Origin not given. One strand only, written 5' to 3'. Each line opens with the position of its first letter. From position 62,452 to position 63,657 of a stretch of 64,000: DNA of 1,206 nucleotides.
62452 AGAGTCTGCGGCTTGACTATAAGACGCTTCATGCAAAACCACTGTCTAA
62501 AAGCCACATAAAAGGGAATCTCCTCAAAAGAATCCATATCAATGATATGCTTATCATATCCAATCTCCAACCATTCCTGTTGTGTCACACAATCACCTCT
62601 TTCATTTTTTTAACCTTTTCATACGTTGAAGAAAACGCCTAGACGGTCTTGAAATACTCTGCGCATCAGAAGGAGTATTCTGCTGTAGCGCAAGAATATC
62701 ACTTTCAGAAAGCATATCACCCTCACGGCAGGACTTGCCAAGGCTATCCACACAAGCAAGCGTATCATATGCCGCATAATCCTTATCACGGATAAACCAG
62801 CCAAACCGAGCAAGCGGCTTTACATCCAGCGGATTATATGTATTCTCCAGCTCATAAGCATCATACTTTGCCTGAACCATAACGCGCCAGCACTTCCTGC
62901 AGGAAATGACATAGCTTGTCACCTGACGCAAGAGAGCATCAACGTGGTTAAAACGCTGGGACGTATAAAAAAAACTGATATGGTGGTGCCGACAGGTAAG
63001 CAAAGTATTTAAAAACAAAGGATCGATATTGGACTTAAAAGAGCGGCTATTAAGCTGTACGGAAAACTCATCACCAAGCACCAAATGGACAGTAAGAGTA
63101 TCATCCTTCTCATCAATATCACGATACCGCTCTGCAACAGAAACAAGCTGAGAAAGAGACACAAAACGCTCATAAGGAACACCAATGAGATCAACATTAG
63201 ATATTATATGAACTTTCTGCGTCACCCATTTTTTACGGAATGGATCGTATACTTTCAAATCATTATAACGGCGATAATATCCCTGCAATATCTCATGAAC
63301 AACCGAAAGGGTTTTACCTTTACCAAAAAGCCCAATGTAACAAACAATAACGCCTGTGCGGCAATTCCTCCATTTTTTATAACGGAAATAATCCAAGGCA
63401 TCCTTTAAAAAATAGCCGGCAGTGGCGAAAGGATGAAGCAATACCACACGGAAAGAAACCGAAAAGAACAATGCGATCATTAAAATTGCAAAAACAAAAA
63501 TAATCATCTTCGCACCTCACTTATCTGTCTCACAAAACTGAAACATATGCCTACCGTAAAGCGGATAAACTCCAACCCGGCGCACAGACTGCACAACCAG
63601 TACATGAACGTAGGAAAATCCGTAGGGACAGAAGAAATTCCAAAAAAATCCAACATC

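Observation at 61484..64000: Inovirus-like (filamentous phage) module integrated at tRNA-Gly(CCC), running off the window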

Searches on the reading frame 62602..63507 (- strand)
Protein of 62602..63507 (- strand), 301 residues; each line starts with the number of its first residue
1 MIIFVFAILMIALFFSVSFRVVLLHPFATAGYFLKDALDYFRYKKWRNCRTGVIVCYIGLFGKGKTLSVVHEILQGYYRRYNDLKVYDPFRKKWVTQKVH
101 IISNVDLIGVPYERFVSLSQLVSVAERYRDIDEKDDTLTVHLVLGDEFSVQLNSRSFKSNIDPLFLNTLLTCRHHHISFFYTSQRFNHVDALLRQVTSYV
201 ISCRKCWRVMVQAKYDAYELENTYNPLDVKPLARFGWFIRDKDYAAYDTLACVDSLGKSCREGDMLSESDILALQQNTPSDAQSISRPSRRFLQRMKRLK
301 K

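Call 4: search_protein_families(library=pfam, proteins=[window:62602-63507:-], max_evalue=1)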
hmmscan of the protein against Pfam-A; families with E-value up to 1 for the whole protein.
window:62602-63507:- (301 aa): 2 families
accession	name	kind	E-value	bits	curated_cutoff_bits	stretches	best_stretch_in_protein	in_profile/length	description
PF04665.18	Pox_A32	-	0.0021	18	22.8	1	57-204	18-156/242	Poxvirus A32 protein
PF05707.18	Zot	-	0.047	13.6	20.3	1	142-218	84-162/197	Zonular occludens toxin (Zot)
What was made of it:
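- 62602..63507 (-): Zot/pI-like morphogenesis ATPase, 301 aa. It has an N-terminal membrane helix (residues 1-24) and then a P-loop domain (Walker A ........). Single sequence: Pfam Zot 0.047 and Pox_A32 0.0021, both below threshold (call 4).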

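Call 5: search_protein_families(library=phrogs, proteins=[window:62602-63507:-], max_evalue=1)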
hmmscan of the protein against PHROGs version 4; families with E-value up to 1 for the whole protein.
window:62602-63507:- (301 aa): 5 families
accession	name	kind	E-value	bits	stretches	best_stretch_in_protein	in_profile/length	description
phrog_20922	-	head and packaging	3.2e-07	30.6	1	54-206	2-143/318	head morphogenesis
phrog_197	-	moron, auxiliary metabolic gene and host takeover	0.01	16.3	1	54-215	28-175/486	Zot-like toxin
phrog_1675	-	head and packaging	0.016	15.6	1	61-211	10-152/353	morphogenesis (protein I of M13)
phrog_7696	-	unknown function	0.089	13.6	1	170-216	27-61/78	-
phrog_3036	-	unknown function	0.13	13.3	1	170-220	10-59/67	-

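Call 7: find_encoding_contigs(protein=window:62602-63507:-, flank=10000, max_places=10)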
Protein window:62602-63507:- (301 aa): 8 contigs read that carry it; 2 places shown.
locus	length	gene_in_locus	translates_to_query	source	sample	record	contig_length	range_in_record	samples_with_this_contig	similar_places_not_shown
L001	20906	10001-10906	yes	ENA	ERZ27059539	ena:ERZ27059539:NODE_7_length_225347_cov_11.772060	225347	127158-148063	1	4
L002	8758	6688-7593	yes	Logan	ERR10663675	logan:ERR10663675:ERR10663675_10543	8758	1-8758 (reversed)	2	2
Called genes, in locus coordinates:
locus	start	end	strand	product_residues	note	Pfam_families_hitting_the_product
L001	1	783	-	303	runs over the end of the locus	PF08220:HTH_DeoR (weak), PF08279:HTH_11, PF19187:HTH_PafC (weak), PF13280:WYL, PF25583:WCX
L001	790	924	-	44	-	-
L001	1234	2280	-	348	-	PF03786:UxuA, PF01261:AP_endonuc_2 (weak)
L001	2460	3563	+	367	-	PF13487:HD_5, PF08668:HDOD (faint), PF01966:HD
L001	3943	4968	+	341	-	PF02407:Viral_Rep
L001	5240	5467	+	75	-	-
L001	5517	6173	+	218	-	PF10263:SprT-like (weak)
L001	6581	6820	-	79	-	-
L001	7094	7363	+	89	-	-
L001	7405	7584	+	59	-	-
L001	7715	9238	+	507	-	-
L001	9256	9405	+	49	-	-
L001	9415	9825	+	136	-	-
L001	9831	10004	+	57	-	-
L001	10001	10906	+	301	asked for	-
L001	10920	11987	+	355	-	PF00589:Phage_integrase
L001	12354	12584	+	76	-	-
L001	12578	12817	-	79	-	-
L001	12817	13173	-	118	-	PF00453:Ribosomal_L20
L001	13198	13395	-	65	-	PF01632:Ribosomal_L35p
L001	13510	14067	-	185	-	PF05198:IF3_N, PF00707:IF3_C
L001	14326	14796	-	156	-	PF07561:DUF1540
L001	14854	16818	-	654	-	PF02824:TGS, PF07973:tRNA_SAD, PF00587:tRNA-synt_2b, PF03129:HGTP_anticodon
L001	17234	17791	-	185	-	PF02559:CarD_TRCF_RID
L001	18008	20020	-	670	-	PF00512:HisKA, PF02518:HATPase_c, PF00072:Response_reg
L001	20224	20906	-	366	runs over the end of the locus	PF03462:PCRF, PF00472:RF-1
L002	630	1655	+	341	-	PF02407:Viral_Rep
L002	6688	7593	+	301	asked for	-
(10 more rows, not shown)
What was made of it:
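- Checked: GAGG lies 6 nt upstream of it, and the gene call in call 7 uses it.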

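Call 8: search_protein_families(library=ncbifam, proteins=[window:62602-63507:-], max_evalue=1)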
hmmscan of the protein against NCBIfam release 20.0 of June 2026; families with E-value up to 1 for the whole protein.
window:62602-63507:- (301 aa): 1 family
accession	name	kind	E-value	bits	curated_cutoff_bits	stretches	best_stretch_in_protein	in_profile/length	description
NF006840.0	PRK09357.2-1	equivalog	0.0033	16.4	483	1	83-199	3-114/379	dihydroorotase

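Call 14: search_protein_families(library=pfam, proteins=[L001:3943-4968:+, L001:5240-5467:+, L001:5517-6173:+, L001:6581-6820:-, L001:7094-7363:+, L001:7405-7584:+, L001:7715-9238:+, L001:9256-9405:+, L001:9415-9825:+], max_evalue=1)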
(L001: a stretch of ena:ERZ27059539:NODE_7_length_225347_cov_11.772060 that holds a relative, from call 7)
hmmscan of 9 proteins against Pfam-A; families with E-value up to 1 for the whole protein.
L001:3943-4968:+ (341 aa): 4 families
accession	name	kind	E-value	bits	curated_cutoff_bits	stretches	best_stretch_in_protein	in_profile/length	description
PF02407.22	Viral_Rep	-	2.3e-08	34.6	26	1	32-94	20-82/82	Putative viral replication protein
PF00910.28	RNA_helicase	-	7.7e-05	23.6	21.5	1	181-261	2-98/105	RNA helicase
PF14645.11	Chibby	-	0.19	12.3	24.8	1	87-137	48-102/114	Chibby family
PF23728.1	Tubby_C_like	-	0.23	11.8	24.4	1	134-181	43-92/172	Tubby C-terminal like domain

L001:5240-5467:+ (75 aa): 0 families

L001:5517-6173:+ (218 aa): 4 families
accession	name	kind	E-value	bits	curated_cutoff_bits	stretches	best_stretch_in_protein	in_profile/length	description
PF10263.15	SprT-like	-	1.6e-06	28.4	25.6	1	14-117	1-96/108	SprT-like family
PF14891.12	Peptidase_M91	-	0.004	17.9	25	1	79-123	94-142/176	Effector protein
PF08325.16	WLM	-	0.042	14.4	26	1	72-93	78-99/190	WLM domain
PF25226.1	DUF7844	-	0.27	11.1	27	1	76-118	92-134/230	Domain of unknown function (DUF7844)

L001:6581-6820:- (79 aa): 0 families

L001:7094-7363:+ (89 aa): 1 family
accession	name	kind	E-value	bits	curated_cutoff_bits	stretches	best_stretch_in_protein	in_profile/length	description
PF16277.11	DUF4926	-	0.018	14.9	29.1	0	24-44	2-22/57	Domain of unknown function (DUF4926)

L001:7405-7584:+ (59 aa): 0 families

L001:7715-9238:+ (507 aa): 0 families

L001:9256-9405:+ (49 aa): 1 family
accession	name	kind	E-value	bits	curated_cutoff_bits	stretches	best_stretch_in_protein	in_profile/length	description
PF25740.1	BNLF2a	-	0.14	12.6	27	1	31-44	45-58/60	EBV TAP inhibitor BNLF2a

L001:9415-9825:+ (136 aa): 0 families
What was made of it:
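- On CRESS-type Rep (HUH endonuclease + SF3 helicase; pCRESS2-like): PF02407 scores 34.6 against 26 and PF00910 scores 23.6 against 21.5 (call 14).
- Rep scores above Pfam thresholds for Viral_Rep (34.6 against 26) and RNA_helicase (23.6 against 21.5) (call 14). No relaxase, MOB or type IV secretion domain was found (calls 4 and 14).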

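Call 15: search_protein_families(library=phrogs, proteins=[L001:3943-4968:+, L001:5240-5467:+, L001:5517-6173:+, L001:6581-6820:-, L001:7094-7363:+, L001:7405-7584:+, L001:7715-9238:+, L001:9256-9405:+, L001:9415-9825:+], max_evalue=1)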
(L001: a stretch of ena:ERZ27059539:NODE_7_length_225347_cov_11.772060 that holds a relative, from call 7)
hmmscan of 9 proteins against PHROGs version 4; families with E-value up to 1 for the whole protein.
L001:3943-4968:+ (341 aa): 1 family
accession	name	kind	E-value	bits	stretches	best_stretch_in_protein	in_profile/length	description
phrog_424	-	moron, auxiliary metabolic gene and host takeover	0.0075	16.3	1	235-305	310-379/460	phosphoadenosine phosphosulfate reductase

L001:5240-5467:+ (75 aa): 1 family
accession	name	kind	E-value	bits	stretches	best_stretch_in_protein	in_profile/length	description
phrog_18609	-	other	0.22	10.9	1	23-73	69-119/685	kinase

L001:5517-6173:+ (218 aa): 6 families
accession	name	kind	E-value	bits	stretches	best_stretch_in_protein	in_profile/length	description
phrog_6361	-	unknown function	3.4e-24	86.7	1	7-215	12-199/203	-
phrog_37767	-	unknown function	0.0077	15.9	1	60-100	150-190/467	-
phrog_10499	-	unknown function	0.012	16.9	1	56-114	60-115/149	-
phrog_16532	-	unknown function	0.24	12.6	1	71-95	73-97/138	-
phrog_6663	-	unknown function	0.3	11.7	1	157-191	210-245/263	-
phrog_4852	-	unknown function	0.44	11.2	1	182-215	7-39/194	-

L001:6581-6820:- (79 aa): 7 families
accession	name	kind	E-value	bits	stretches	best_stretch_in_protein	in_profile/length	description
phrog_13890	-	unknown function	2.3e-10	41.3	1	3-58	3-57/73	-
phrog_4223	-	unknown function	0.018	16.4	1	32-63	17-46/67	-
phrog_18767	-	unknown function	0.026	15.3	1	5-61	5-61/71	-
phrog_10531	-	unknown function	0.051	15.1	1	18-59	7-47/89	-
phrog_5091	-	unknown function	0.077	13.7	1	18-61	116-160/164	-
phrog_25614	-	unknown function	0.087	14.3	1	17-69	38-88/128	-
phrog_27098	-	unknown function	0.14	13.6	1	15-60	15-60/95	-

L001:7094-7363:+ (89 aa): 0 families

L001:7405-7584:+ (59 aa): 3 families
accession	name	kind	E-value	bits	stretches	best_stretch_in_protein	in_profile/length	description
phrog_22586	-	unknown function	0.16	13.3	1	6-32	29-55/96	-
phrog_14438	-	unknown function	0.27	12.4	1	32-56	2-26/88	-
phrog_37298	-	unknown function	0.48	9.3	1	3-48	182-225/1088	-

L001:7715-9238:+ (507 aa): 1 family
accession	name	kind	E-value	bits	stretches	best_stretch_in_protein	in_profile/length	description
phrog_6146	-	unknown function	0.44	11.4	1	433-476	22-65/197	-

L001:9256-9405:+ (49 aa): 3 families
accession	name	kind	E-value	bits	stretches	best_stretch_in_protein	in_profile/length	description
phrog_20261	-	unknown function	0.11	13.6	1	8-30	32-53/56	-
phrog_31022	-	unknown function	0.26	12.5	1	6-45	34-72/119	-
phrog_26070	-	unknown function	0.42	12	1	26-42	5-21/65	-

L001:9415-9825:+ (136 aa): 0 families
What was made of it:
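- On Tubulavirales / realm Efunaviria (filamentous phages): There is no homology to a characterised coat protein (calls 14 and 15).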

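Call 16: find_homologous_proteins(query=window:62602-63507:-, max_evalue=0.001)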
Query window:62602-63507:- (301 aa): 2537 proteins with E <= 0.001 among 3254 candidates; the best 120 are listed.
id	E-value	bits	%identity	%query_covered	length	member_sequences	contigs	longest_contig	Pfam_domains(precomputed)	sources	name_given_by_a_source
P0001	3.9e-200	681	99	100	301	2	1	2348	-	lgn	-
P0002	1.3e-171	588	83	100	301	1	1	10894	-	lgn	-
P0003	3.6e-137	475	66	100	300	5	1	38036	-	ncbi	-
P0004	5.2e-137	474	69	100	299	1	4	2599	-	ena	-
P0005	9.3e-137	473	68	100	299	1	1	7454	PF04665.19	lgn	-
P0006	4.7e-136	471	68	99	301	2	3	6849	-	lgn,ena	-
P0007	5.4e-136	471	68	100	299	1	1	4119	-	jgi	-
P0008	1.4e-135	469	67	100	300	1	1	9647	-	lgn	-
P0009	5.7e-135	467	68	100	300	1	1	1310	-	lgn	-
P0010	8.4e-135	467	68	99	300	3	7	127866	-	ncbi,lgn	-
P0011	1.7e-134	466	66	100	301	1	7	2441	-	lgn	-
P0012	3.8e-134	465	68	96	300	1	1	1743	-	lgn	-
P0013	1.2e-133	463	67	100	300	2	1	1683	-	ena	-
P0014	3.4e-133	462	69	95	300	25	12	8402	-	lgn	-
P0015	7.1e-133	461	66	100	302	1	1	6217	-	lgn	-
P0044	4.2e-127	442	64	100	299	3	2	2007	PF04665.19,PF05707.19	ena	-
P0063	1.5e-125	437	62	100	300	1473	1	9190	-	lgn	-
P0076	1.6e-124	433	65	100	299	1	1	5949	PF05707.19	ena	-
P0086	7.1e-124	431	64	99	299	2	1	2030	PF05707.19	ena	-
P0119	1.6e-122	427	61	100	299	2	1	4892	PF05707.19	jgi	-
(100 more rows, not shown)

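Call 17: search_dna_similar(query=window:62602-63507:-, collection=phages, mode=protein, max_evalue=0.01, max_rows=30)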
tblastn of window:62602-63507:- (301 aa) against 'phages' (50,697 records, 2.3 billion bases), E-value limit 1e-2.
Records with a match: 2; places in all: 2; records where one place covers at least 80% of the query: 1.
Best place of each record, by identity: <60% 2.
By first word of the organism name: Bacteriophage 1; Inovirus 1.
By host as written in the record: - 1; porcine 1.
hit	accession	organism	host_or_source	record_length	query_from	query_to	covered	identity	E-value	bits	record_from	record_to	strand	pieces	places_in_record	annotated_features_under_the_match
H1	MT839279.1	Bacteriophage sp.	human fecal samples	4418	1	301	100%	52.0%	5e-97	317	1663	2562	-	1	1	record has no annotation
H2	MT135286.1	Inovirus sp.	porcine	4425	54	251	66%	25.5%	6e-5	50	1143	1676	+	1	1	ATPase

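Call 18: get_annotated_region(hit=H2, flank=5000)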
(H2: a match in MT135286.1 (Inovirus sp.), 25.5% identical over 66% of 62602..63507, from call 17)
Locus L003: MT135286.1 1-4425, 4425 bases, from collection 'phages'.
description: UNVERIFIED: Inovirus sp. isolate VIRES_GX02_2265061, complete genome.
organism: Inovirus sp. (NCBI taxid 2202560)
taxonomy: Viruses; Monodnaviria; Loebvirae; Hofneiviricota; Faserviricetes; Tubulavirales; Inoviridae; Inovirus
host: porcine; source: -; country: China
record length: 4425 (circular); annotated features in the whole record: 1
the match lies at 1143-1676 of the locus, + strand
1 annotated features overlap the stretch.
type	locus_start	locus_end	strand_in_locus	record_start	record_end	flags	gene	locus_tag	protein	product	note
CDS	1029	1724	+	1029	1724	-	-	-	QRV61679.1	ATPase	-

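Call 19: get_annotated_region(hit=H1, flank=5000)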
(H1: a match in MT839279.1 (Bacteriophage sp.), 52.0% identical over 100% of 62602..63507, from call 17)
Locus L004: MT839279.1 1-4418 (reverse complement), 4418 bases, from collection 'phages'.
description: UNVERIFIED: Bacteriophage sp. clone scaffold_10221 genomic sequence.
organism: Bacteriophage sp. (NCBI taxid 38018)
taxonomy: Viruses
host: -; source: human fecal samples; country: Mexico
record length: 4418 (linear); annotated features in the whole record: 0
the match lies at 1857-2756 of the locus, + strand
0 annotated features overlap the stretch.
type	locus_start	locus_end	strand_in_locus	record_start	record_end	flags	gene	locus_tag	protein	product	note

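Call 26: find_encoding_contigs(protein=P0063, flank=10000, max_places=6)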
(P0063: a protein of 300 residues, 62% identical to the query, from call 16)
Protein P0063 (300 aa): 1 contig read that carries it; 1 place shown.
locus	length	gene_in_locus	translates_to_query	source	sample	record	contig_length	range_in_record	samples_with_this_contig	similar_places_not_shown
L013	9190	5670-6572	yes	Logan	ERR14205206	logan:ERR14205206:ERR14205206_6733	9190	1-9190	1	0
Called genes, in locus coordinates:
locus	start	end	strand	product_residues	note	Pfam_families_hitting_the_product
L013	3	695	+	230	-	?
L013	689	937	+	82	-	-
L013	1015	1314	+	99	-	-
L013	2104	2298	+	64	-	-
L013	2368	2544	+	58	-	-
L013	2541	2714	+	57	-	-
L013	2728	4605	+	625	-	-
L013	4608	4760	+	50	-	-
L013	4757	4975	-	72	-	-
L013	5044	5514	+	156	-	-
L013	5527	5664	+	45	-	-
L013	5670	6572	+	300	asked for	-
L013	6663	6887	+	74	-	-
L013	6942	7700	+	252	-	PF23343:REP_ORF2-G2P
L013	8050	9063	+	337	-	PF08281:Sigma70_r4_2 (weak), PF13936:HTH_38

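Call 30: find_related_loci(query=window:62602-63507:-, collection=viral_contigs, flank=10000)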
Query window:62602-63507:- (301 aa) in viral_contigs; peptide patterns used: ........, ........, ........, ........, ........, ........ (x = any residue, [..] = any of these).
12 stretches matched a pattern, but none encodes a relative of the query by tblastn (E <= 1e-3).
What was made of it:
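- Tried and rejected: Close relatives of the ATPase in IMG/VR by peptide patterns: none confirmed (call 30).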

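Call 31: search_protein_representatives(protein=window:62602-63507:-)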
Query: 301 residues. Proteins with E-value up to 0.001 (for the whole library): 337; up to 1e-10: 214; up to 1e-30: 102. The best 150 are listed.
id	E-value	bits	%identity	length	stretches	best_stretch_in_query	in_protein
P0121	1.4e-86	306.9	50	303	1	4-300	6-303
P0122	1.1e-82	294.2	50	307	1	2-300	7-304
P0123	5.1e-82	292.0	50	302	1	3-297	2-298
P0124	1.6e-81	290.4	50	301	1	2-298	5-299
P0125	6.9e-80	285.0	47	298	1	7-295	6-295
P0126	2.5e-79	283.1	47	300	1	2-297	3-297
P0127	4.5e-78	279.0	49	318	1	4-300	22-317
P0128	3.2e-77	276.2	47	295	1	8-298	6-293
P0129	1.7e-76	273.8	46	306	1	3-297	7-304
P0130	8.6e-76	271.5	48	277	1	24-290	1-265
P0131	1.9e-75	270.4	49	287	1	3-278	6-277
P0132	1.6e-73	264.1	45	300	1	3-296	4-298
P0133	2.1e-73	263.7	50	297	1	14-298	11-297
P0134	2.5e-72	260.1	46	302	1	2-295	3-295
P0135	3.1e-72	259.9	46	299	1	4-292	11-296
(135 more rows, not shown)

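Call 34: search_protein_families(library=pfam, alignment_id=A1, max_evalue=0.01)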
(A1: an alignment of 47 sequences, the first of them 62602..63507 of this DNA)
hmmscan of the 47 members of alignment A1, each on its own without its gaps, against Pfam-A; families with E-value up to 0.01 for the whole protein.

A. member 1, window:62602-63507:- (301 aa): 1 family
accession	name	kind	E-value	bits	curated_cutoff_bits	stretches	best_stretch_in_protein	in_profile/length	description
PF04665.18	Pox_A32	-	0.0021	18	22.8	1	57-204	18-156/242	Poxvirus A32 protein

B. families by the number of members that match (of 47 scanned): 10 families
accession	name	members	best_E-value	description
PF05707.18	Zot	29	3.7e-08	Zonular occludens toxin (Zot)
PF04665.18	Pox_A32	7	0.00017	Poxvirus A32 protein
PF00004.35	AAA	4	0.00054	ATPase family associated with various cellular activities (AAA)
PF20720.3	nSTAND3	2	0.0015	Novel STAND NTPase 3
PF02497.21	Arteri_GP4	1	0.003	Arterivirus glycoprotein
PF06745.19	ATPase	1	0.0032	KaiC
PF04851.21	ResIII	1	0.004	Type III restriction enzyme, res subunit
PF06942.17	GlpM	1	0.0042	GlpM protein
PF13876.11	Phage_gp49_66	1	0.0049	Phage protein (N4 Gp49/phage Sf6 gene 66) family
PF20007.4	fvmRadSAM-pep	1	0.0082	FtsH ternary system-associated peptide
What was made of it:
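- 62602..63507 (-): Family level: 29 of 47 members hit Zot, best 3.7e-8 (call 34).
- On Tubulavirales / realm Efunaviria (filamentous phages): Of 47 family members, 29 hit Pfam Zot, best 3.7e-8 (call 34).
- On Pfam PF05707 (Zot): Relatives 27-50% identical do hit Zot, so membership is transitive and not direct (call 34).
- On Conjugative or mobilisable integrative elements with an FtsK-like translocase (AICE-like, pCRESS 'family i'): No FtsK_SpoIIIE hit in 47 family members at E <= 0.01 (call 34).
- On Double-jelly-roll membrane-containing phages (Corticoviridae or Tectiviridae-like) with an A32-type packaging ATPase: Only 7 of 47 members hit Pox_A32, best 1.7e-4 (call 34).
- None of 47 family members hits FtsK_SpoIIIE at E <= 0.01, while 29 hit Zot (call 34).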

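Call 35: search_solved_structures(query=A1, max_evalue=1)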
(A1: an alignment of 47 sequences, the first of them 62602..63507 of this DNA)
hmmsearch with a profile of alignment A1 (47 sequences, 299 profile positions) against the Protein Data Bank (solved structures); distinct sequences matched with E-value up to 1: 3.
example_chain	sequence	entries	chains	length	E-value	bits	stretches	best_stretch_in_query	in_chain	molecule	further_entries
2r2a_A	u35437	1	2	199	1.7e-07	33.9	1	52-219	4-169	Uncharacterized protein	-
2vi6_A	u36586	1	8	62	0.12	14.7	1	192-240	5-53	HOMEOBOX PROTEIN NANOG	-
7ae2_B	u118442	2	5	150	0.81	12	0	82-123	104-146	MNT ANTITOXIN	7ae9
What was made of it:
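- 62602..63507 (-): Family profile against PDB gives 2r2a at 1.7e-7 (call 35).
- On Tubulavirales / realm Efunaviria (filamentous phages): The family profile hits PDB 2r2a, the Zot N-terminal domain, at 1.7e-7 (call 35).
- Family-level Zot assignment (calls 34 and 35).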
